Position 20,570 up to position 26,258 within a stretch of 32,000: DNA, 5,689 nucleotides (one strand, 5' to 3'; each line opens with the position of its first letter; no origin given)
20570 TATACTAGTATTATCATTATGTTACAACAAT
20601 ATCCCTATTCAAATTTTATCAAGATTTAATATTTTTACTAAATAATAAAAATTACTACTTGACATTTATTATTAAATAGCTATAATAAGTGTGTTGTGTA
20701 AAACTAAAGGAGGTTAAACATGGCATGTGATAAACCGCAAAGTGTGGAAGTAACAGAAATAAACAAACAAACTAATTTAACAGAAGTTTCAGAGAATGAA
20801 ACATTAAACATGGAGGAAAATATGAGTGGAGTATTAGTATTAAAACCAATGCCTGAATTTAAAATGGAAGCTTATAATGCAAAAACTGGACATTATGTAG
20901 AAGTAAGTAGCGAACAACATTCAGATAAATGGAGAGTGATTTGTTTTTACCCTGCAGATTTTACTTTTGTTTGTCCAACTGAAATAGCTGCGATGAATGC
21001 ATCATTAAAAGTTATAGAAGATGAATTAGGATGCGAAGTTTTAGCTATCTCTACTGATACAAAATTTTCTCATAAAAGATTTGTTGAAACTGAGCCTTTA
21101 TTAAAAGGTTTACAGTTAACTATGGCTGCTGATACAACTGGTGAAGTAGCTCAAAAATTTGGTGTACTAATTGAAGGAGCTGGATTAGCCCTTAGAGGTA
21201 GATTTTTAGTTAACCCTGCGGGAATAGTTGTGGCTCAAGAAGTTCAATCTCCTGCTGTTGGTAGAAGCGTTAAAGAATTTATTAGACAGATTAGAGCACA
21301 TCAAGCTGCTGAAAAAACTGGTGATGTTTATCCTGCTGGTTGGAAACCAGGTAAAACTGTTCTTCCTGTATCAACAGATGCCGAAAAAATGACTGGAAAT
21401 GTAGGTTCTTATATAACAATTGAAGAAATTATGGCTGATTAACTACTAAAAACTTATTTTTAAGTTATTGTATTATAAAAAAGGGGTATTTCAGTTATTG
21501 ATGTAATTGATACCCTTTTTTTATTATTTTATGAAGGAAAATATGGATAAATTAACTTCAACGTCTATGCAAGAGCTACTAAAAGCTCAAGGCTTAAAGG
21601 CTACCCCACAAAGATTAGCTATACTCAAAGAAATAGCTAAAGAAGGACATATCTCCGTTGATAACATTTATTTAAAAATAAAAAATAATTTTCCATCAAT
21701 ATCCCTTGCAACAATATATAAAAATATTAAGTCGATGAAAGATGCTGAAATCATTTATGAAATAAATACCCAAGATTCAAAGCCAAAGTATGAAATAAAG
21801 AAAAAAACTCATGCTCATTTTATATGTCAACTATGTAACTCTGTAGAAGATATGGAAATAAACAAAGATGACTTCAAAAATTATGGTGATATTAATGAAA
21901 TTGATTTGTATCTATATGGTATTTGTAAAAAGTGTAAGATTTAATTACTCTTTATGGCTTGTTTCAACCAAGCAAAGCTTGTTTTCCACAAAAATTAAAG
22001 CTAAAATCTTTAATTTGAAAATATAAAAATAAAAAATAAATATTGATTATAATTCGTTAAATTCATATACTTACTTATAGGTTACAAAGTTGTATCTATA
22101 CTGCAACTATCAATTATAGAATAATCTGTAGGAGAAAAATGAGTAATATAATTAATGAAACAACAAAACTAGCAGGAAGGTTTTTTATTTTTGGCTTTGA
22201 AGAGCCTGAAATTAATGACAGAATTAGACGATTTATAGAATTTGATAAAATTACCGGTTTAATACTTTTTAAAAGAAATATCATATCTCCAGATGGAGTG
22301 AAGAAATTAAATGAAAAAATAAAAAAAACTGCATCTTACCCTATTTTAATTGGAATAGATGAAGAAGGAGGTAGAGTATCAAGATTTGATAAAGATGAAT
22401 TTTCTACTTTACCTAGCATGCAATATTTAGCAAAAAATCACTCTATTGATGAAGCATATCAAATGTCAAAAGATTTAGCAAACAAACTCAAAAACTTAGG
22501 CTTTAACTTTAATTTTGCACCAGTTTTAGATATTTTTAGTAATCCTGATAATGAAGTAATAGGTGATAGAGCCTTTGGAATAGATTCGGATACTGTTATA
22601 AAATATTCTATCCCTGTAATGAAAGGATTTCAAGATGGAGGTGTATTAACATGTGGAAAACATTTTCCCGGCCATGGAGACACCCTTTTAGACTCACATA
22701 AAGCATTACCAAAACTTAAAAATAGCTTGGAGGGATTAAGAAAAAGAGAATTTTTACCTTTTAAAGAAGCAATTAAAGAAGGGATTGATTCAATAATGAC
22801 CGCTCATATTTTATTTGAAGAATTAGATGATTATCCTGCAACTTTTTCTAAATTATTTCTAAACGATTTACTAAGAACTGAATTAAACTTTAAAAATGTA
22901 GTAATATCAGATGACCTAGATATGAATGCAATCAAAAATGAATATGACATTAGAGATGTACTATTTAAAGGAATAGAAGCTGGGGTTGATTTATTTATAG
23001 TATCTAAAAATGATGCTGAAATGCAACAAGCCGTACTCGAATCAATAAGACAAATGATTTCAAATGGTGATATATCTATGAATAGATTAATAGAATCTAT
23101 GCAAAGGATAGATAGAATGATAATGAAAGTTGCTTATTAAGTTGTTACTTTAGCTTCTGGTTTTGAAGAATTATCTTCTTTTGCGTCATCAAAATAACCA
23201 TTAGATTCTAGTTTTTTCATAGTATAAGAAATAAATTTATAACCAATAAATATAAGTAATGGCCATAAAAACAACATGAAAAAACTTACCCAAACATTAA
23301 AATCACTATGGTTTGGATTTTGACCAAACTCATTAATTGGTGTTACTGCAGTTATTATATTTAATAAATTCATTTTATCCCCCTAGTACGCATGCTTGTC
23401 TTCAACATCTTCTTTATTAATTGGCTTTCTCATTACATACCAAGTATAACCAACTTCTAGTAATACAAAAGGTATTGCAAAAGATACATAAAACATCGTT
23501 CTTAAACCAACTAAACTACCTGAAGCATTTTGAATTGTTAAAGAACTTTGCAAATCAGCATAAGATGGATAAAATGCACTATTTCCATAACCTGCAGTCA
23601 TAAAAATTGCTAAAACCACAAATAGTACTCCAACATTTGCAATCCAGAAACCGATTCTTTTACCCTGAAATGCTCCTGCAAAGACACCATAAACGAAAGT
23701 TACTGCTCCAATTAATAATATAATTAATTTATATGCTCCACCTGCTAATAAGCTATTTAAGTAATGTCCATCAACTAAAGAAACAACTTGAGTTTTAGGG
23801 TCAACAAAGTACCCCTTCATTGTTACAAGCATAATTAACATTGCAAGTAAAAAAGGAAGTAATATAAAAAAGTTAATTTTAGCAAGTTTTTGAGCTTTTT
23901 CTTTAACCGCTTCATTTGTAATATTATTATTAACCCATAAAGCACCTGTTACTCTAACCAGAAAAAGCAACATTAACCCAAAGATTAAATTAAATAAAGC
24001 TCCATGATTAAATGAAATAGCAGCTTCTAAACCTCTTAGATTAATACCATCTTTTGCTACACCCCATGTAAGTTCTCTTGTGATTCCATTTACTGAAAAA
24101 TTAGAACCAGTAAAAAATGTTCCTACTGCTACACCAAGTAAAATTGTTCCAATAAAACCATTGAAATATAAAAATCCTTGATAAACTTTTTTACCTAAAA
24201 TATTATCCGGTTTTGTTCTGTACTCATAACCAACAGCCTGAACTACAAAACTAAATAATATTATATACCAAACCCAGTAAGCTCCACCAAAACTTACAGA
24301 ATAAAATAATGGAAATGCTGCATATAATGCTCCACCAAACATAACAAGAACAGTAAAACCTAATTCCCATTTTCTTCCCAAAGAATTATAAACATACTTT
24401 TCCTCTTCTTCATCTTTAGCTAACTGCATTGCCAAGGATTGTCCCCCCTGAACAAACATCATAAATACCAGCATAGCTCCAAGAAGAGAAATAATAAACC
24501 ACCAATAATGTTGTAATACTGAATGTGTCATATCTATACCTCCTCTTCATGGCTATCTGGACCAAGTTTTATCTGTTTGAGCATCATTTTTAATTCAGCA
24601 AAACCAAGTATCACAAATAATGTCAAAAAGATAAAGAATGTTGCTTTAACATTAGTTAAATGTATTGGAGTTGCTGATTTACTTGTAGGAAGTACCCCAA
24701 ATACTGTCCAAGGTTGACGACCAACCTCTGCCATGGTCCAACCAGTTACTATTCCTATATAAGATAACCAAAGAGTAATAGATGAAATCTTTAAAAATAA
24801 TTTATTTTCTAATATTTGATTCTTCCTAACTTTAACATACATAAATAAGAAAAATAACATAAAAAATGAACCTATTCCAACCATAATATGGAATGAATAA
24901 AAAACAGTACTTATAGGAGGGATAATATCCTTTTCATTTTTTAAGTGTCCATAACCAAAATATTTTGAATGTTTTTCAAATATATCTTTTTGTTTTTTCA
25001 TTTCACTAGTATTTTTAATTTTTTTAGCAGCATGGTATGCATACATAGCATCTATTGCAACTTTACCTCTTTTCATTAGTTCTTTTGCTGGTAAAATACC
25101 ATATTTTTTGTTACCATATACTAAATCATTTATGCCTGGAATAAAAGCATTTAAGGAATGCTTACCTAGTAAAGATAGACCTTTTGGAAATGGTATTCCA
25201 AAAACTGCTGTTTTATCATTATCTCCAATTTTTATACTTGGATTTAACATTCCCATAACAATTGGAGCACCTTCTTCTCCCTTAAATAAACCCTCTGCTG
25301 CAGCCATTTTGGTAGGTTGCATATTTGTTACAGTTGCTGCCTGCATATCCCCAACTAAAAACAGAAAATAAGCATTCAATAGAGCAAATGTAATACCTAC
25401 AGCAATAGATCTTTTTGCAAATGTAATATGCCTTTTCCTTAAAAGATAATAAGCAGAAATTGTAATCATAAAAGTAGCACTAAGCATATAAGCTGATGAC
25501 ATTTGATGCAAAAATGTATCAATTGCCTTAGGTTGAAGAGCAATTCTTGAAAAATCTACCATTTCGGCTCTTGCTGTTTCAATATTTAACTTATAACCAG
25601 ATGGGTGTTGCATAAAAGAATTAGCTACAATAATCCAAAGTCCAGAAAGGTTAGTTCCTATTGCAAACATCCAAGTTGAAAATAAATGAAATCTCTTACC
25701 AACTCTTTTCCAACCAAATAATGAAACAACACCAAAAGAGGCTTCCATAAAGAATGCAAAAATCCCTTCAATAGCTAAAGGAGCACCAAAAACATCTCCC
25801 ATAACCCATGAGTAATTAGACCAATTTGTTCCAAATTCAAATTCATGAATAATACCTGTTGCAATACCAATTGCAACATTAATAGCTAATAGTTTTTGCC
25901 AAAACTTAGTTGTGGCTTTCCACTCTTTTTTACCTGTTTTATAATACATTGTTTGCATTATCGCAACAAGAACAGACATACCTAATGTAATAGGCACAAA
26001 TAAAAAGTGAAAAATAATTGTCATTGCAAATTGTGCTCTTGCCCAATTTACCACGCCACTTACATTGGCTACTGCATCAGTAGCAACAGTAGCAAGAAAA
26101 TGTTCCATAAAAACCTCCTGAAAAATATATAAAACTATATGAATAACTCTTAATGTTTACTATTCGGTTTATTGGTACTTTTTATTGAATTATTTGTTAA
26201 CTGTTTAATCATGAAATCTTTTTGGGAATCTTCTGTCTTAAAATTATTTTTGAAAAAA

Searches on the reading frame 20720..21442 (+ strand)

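Call 30: search_protein_families(library=pfam, proteins=[window:20720-21442:+], max_evalue=0.001)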
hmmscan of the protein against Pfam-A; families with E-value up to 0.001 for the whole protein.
window:20720-21442:+ (240 aa): 3 families
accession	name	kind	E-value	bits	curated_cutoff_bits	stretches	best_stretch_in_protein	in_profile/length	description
PF00578.27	AhpC-TSA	-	1.7e-30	105.9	26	1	42-172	3-123/124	AhpC/TSA family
PF08534.16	Redoxin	-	5.3e-09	36.5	26.6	1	43-177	5-135/148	Redoxin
PF10417.14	1-cysPrx_C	-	2.3e-08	34.3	21.1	1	194-223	2-36/41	C-terminal domain of 1-Cys peroxiredoxin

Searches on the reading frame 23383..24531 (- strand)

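Call 30: search_protein_families(library=pfam, proteins=[window:23383-24531:-], max_evalue=0.001)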
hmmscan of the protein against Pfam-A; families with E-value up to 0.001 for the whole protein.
window:23383-24531:- (382 aa): 1 family
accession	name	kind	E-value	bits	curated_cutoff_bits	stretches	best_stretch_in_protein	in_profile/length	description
PF02322.20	Cyt_bd_oxida_II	-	1.7e-59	202.1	35.6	1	6-367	1-302/302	Cytochrome bd terminal oxidase subunit II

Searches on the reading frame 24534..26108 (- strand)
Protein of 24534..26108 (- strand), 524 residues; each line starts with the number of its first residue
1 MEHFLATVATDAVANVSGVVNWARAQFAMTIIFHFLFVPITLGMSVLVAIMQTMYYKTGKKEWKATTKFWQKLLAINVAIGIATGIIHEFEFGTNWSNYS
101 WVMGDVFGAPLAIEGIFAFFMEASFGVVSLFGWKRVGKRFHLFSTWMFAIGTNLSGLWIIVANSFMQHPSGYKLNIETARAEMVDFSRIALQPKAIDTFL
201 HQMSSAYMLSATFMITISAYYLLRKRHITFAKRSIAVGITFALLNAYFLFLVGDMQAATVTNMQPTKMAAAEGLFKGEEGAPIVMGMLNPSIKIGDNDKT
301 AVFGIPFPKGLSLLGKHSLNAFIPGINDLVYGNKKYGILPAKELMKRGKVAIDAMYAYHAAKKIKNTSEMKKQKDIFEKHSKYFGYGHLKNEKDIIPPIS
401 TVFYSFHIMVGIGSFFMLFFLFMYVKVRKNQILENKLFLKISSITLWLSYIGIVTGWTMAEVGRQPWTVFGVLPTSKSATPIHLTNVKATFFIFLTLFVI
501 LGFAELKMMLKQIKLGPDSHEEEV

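Call 30: search_protein_families(library=pfam, proteins=[window:24534-26108:-], max_evalue=0.001)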
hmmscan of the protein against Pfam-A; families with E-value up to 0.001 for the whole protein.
window:24534-26108:- (524 aa): 1 family
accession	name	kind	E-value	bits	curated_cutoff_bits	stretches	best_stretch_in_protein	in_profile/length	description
PF01654.22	Cyt_bd_oxida_I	-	3.1e-146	487.6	26.2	1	22-517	1-418/418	Cytochrome bd terminal oxidase subunit I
